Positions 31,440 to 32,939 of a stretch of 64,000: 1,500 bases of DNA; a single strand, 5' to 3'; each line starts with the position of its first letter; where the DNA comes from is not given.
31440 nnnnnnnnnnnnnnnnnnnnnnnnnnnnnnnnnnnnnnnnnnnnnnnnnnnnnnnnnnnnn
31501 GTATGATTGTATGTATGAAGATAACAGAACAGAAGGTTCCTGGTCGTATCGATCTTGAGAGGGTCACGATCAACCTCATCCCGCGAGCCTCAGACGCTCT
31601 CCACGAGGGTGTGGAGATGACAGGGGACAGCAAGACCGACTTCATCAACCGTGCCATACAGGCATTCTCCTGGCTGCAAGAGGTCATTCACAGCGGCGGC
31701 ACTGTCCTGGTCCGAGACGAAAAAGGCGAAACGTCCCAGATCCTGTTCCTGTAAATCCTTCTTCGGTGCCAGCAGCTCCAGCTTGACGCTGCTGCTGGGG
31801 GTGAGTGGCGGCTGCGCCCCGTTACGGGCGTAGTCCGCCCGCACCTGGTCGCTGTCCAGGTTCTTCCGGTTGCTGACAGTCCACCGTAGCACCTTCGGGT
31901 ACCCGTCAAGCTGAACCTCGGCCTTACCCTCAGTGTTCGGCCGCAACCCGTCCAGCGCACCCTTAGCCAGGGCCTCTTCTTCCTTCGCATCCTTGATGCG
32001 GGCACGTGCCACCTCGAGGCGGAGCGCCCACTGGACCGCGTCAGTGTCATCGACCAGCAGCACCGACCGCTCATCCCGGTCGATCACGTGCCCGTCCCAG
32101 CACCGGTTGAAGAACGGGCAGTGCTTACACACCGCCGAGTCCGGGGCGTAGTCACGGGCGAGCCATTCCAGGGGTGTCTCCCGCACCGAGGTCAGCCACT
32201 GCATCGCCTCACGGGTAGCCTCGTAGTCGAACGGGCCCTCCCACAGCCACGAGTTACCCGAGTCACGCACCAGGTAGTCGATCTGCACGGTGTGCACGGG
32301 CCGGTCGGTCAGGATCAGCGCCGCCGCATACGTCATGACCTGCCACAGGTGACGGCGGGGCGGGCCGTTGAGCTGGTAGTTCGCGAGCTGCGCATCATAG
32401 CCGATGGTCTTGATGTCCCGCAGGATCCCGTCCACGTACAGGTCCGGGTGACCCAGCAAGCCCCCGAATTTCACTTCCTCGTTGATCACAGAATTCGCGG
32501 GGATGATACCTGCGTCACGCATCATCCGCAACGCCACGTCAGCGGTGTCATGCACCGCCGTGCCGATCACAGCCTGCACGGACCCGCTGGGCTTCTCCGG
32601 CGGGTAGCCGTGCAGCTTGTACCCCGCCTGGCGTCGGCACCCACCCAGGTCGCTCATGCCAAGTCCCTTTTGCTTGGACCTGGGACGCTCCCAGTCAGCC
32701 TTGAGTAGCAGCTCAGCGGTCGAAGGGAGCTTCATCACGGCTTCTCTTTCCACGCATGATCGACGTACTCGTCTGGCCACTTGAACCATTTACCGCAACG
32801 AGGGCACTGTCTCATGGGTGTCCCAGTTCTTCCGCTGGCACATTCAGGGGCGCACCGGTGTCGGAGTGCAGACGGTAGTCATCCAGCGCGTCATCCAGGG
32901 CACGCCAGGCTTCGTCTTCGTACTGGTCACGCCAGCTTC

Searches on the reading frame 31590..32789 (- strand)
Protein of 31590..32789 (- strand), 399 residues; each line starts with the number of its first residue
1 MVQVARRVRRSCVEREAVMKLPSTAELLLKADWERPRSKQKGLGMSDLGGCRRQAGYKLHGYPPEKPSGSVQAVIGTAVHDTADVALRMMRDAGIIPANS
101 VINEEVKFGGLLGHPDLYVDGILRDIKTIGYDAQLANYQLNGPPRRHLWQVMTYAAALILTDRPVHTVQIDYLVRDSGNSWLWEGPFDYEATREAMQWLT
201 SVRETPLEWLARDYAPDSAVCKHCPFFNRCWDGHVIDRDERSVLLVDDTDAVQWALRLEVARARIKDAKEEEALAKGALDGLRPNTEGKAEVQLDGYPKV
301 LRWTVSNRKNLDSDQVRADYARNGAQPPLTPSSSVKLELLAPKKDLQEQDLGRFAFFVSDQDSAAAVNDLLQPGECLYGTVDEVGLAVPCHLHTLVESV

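Call 65: search_protein_families(library=pfam, proteins=[window:31590-32789:-], max_evalue=0.01)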
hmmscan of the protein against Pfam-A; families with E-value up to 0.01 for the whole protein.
window:31590-32789:- (399 aa): 1 family
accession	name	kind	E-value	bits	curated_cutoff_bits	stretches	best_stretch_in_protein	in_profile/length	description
PF12705.13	PDDEXK_1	-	0.0016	18.9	22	0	101-230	112-246/247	PD-(D/E)XK nuclease superfamily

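Call 69: search_protein_families(library=phrogs, proteins=[window:31590-32789:-], max_evalue=0.001)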
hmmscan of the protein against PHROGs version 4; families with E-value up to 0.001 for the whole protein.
window:31590-32789:- (399 aa): 4 families
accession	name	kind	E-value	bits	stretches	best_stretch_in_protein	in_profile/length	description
phrog_1706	-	DNA, RNA and nucleotide metabolism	6.2e-17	63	1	34-246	41-258/293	CRISPR/Cas system associated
phrog_1674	-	DNA, RNA and nucleotide metabolism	1e-14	55.4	1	23-229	32-261/276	exonuclease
phrog_1990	-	DNA, RNA and nucleotide metabolism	1.1e-05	26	1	35-266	30-270/290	Cas4-domain exonuclease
phrog_434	-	DNA, RNA and nucleotide metabolism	0.00034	20.9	0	244-318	269-340/372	RecE-like recombination exonuclease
